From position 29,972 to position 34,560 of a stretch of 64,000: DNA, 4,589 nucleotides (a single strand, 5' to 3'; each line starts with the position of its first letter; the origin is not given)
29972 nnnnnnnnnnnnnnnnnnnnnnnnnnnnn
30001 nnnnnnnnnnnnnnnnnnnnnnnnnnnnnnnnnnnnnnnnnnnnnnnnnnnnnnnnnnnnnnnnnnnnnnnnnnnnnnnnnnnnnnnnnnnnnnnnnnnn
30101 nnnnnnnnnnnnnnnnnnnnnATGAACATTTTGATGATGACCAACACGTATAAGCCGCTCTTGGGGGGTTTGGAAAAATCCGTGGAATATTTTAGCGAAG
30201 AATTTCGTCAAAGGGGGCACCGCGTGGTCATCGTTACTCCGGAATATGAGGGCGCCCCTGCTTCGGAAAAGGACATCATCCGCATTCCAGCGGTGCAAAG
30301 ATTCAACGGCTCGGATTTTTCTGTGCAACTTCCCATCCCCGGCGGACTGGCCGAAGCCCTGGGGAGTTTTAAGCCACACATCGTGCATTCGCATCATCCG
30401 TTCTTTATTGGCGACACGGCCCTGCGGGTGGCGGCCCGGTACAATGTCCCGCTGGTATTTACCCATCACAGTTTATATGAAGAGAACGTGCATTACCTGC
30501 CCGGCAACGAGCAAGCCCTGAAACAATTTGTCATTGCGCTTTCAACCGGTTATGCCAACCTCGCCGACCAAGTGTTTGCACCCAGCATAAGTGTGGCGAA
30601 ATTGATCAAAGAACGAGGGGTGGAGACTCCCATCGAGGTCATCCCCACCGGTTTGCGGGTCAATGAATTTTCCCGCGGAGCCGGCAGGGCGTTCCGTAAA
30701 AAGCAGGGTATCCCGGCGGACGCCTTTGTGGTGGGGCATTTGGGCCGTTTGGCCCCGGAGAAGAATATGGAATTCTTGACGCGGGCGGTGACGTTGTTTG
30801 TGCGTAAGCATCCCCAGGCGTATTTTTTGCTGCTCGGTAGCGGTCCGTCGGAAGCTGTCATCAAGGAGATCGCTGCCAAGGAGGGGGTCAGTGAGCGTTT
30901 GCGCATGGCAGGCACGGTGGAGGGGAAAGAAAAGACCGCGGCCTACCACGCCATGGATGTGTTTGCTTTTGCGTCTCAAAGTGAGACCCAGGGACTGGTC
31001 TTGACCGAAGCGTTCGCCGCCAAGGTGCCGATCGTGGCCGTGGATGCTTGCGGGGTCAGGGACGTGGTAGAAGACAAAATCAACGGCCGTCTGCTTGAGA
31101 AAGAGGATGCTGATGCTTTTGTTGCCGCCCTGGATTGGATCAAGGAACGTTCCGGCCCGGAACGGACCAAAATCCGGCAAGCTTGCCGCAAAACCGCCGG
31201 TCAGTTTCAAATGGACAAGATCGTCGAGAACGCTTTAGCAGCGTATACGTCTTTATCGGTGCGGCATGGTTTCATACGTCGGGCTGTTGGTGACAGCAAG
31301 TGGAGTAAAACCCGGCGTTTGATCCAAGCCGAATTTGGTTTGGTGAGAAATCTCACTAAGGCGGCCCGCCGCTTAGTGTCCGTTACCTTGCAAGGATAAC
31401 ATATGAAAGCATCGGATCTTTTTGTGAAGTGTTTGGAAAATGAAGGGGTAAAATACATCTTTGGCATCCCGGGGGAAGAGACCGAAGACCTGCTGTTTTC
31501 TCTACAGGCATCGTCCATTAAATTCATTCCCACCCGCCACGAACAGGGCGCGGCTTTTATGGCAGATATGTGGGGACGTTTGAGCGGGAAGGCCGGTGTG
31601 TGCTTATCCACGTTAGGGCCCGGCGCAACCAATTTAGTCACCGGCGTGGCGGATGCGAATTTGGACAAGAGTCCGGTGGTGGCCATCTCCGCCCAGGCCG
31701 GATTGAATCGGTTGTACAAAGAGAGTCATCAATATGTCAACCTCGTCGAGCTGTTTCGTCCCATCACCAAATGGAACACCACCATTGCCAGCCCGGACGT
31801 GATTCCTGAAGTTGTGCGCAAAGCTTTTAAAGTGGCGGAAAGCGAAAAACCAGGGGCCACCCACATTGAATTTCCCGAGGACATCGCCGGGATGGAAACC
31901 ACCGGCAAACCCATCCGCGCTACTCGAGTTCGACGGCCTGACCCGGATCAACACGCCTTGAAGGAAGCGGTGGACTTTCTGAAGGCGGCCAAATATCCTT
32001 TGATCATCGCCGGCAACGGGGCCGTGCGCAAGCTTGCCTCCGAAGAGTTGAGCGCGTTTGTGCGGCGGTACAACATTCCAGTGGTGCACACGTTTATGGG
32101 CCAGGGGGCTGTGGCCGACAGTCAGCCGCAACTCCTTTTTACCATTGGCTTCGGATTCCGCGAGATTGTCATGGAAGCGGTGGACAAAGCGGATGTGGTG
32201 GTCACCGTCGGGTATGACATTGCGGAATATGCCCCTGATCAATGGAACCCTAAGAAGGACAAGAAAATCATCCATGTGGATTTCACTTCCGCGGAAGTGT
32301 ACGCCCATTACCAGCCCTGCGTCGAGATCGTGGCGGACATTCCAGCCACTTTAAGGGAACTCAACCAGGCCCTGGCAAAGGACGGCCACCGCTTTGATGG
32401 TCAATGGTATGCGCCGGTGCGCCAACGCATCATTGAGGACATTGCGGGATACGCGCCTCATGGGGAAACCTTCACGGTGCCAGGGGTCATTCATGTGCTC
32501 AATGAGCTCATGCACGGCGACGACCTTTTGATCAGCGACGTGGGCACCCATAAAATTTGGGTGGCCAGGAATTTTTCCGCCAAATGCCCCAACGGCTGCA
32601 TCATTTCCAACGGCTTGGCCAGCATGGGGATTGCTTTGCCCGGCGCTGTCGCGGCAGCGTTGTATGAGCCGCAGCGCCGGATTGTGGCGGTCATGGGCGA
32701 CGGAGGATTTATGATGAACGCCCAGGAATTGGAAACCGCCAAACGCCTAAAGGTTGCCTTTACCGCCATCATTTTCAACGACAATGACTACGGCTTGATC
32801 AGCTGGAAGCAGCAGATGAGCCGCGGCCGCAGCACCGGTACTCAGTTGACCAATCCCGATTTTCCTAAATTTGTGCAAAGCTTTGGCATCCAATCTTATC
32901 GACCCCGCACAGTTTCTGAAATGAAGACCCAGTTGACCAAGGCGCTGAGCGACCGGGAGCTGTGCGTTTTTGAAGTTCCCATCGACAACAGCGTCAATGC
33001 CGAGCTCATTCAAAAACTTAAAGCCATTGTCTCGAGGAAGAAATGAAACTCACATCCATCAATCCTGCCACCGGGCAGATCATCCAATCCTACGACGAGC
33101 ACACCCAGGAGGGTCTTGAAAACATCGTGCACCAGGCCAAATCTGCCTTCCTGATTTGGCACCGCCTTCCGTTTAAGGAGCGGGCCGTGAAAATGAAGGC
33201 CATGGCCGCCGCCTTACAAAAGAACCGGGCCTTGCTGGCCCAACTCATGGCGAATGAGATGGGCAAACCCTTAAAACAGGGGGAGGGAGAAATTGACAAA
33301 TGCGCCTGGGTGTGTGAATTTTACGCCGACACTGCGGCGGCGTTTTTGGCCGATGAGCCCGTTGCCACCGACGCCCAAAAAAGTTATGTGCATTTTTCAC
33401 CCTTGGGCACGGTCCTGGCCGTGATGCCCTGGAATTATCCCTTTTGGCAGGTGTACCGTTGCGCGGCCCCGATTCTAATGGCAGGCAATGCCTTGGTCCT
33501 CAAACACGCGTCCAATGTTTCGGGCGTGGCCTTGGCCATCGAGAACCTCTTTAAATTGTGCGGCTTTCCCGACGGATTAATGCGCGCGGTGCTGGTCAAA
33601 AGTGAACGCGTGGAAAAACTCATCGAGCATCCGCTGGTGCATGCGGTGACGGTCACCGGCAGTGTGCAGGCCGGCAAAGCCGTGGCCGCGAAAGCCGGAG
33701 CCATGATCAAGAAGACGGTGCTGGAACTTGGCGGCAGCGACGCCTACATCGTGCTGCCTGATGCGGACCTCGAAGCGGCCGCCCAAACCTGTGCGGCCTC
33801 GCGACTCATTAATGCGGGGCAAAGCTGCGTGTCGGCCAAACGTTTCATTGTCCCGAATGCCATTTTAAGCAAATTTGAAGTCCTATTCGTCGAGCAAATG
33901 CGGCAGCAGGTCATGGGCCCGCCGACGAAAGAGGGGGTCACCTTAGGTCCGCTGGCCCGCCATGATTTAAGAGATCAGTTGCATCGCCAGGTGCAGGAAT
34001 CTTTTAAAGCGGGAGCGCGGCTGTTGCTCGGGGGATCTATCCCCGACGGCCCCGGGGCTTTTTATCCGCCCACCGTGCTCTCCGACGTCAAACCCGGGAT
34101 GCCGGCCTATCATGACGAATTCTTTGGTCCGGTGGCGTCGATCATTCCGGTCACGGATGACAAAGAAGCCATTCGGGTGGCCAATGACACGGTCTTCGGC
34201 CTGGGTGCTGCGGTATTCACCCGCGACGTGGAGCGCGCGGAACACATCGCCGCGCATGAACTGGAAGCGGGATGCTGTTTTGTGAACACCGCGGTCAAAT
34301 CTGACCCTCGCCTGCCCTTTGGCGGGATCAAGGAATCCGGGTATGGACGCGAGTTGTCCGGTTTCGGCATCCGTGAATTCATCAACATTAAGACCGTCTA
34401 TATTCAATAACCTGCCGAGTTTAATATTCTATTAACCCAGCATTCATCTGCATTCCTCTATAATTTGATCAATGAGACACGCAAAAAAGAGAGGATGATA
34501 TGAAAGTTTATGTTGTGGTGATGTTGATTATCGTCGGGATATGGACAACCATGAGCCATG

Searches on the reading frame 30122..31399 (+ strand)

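Call 56: search_protein_families(library=pfam, proteins=[window:30122-31399:+])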
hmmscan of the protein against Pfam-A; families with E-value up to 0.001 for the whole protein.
window:30122-31399:+ (425 aa): 6 families
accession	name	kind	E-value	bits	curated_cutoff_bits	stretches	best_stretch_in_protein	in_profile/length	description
PF00534.26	Glycos_transf_1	-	7e-35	120.5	26.4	1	190-357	4-171/172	Glycosyl transferases group 1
PF13439.12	Glyco_transf_4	-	8.8e-34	117.4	28.5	1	15-178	2-166/170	Glycosyltransferase Family 4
PF13692.12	Glyco_trans_1_4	-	2.8e-28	99.4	27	1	202-339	2-138/142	Glycosyl transferases group 1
PF13579.12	Glyco_trans_4_4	-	3.5e-19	70.1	29.7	1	15-177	1-158/158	Glycosyl transferase 4-like domain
PF20706.3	GT4-conflict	-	4.6e-07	29.6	26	1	5-372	2-372/385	Family 4 Glycosyltransferase in conflict systems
PF08323.17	Glyco_transf_5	-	0.00067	19.9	22.7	0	2-62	1-60/239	Starch synthase catalytic domain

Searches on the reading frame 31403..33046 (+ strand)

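Call 56: search_protein_families(library=pfam, proteins=[window:31403-33046:+])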
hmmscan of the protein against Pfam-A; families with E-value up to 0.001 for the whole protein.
window:31403-33046:+ (547 aa): 3 families
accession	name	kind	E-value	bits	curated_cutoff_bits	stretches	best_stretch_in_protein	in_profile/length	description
PF02775.26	TPP_enzyme_C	-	1.2e-37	129.5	21.9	1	379-525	1-151/151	Thiamine pyrophosphate enzyme, C-terminal TPP binding domain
PF02776.23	TPP_enzyme_N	-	9.7e-36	122.6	26.8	1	1-110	1-111/119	Thiamine pyrophosphate enzyme, N-terminal TPP binding domain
PF00205.28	TPP_enzyme_M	-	1.2e-32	113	30.4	1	186-320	1-137/137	Thiamine pyrophosphate enzyme, central domain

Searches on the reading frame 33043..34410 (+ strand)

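Call 56: search_protein_families(library=pfam, proteins=[window:33043-34410:+])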
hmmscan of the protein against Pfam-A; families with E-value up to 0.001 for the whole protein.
window:33043-34410:+ (455 aa): 2 families
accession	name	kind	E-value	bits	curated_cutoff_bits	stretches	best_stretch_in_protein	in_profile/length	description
PF00171.27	Aldedh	-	4.6e-131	438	23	1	3-452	9-461/461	Aldehyde dehydrogenase family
PF05893.19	LuxC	-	0.00064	19.2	21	0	105-288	75-261/401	Acyl-CoA reductase (LuxC)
